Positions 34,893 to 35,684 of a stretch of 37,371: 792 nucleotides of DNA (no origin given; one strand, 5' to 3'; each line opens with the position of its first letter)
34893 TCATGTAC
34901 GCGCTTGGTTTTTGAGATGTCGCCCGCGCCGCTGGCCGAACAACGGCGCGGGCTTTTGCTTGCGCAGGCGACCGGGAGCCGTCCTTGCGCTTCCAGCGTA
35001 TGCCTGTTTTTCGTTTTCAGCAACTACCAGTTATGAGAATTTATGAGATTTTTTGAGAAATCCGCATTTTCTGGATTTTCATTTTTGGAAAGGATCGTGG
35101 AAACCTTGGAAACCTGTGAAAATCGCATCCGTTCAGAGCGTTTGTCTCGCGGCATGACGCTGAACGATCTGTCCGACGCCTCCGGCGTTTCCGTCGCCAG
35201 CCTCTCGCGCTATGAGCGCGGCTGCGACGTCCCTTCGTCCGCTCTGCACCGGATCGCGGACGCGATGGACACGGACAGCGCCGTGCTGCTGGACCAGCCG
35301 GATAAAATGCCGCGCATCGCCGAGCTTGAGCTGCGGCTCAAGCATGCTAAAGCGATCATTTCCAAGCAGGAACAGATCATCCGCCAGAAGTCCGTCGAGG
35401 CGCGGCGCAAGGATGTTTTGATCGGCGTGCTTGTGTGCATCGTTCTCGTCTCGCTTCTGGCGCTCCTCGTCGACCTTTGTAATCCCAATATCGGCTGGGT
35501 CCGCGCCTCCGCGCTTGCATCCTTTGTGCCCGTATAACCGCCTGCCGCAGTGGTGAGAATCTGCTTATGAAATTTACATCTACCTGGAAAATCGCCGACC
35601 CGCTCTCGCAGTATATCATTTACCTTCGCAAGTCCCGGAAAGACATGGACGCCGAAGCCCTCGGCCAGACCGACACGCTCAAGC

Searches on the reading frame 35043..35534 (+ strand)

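Call 7: search_protein_families(library=pfam, max_evalue=0.1, proteins=[window:35043-35534:+])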
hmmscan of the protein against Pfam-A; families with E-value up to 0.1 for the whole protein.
seq(164 aa): 7 families
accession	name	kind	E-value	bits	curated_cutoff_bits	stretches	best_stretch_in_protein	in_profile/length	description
PF01381.28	HTH_3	-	2.1e-08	34.5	23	1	29-76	1-49/55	Helix-turn-helix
PF13560.12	HTH_31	-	3.9e-08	33.9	27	1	28-80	5-59/64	Helix-turn-helix domain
PF13443.12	HTH_26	-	2.5e-05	24.9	22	1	35-78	8-53/63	Cro/C1-type HTH DNA-binding domain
PF20432.4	Xre-like-HTH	-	0.039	14.7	25.8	0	37-58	23-43/63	Antitoxin Xre-like helix-turn-helix domain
PF09339.16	HTH_IclR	-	0.043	14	22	0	35-57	16-38/52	IclR helix-turn-helix domain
PF15731.11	MqsA_antitoxin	-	0.059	13.9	30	1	15-77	60-122/131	Antitoxin component of bacterial toxin-antitoxin system, MqsA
PF15176.11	LRR19-TM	-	0.078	13.5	27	0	56-85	60-89/115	Leucine-rich repeat family 19 TM domain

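Call 8: search_protein_families(library=phrogs, max_evalue=0.1, proteins=[window:35043-35534:+])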
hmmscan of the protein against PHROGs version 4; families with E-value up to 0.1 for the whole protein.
seq(164 aa): 12 families
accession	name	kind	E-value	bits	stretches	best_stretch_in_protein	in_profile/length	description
phrog_8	-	transcription regulation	2.7e-09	37.9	1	27-100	164-233/346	transcriptional regulator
phrog_3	-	transcription regulation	2.9e-09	38.2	1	26-107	90-179/430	transcriptional repressor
phrog_2439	-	transcription regulation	1.2e-07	31.9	1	26-113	9-96/367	transcriptional regulator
phrog_5823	-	transcription regulation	5.2e-07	30.1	1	24-93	6-77/404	transcriptional regulator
phrog_7241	-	transcription regulation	2.6e-06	28.5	1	26-82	63-120/122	transcriptional regulator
phrog_2967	-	transcription regulation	8.3e-05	23.2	1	26-105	12-83/225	transcriptional regulator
phrog_2328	-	transcription regulation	0.00051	20.8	1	24-78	15-70/128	transcriptional repressor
phrog_35195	-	unknown function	0.0013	19.4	1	26-85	4-65/159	-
phrog_2104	-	unknown function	0.0015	19.7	1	26-70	41-85/103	-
phrog_664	-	DNA, RNA and nucleotide metabolism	0.022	15.6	1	30-79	93-142/210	DNA binding protein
phrog_1373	-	transcription regulation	0.041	14.9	1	26-77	65-117/166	transcriptional regulator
phrog_4836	-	transcription regulation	0.057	14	1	24-90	75-142/194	CII-like regulator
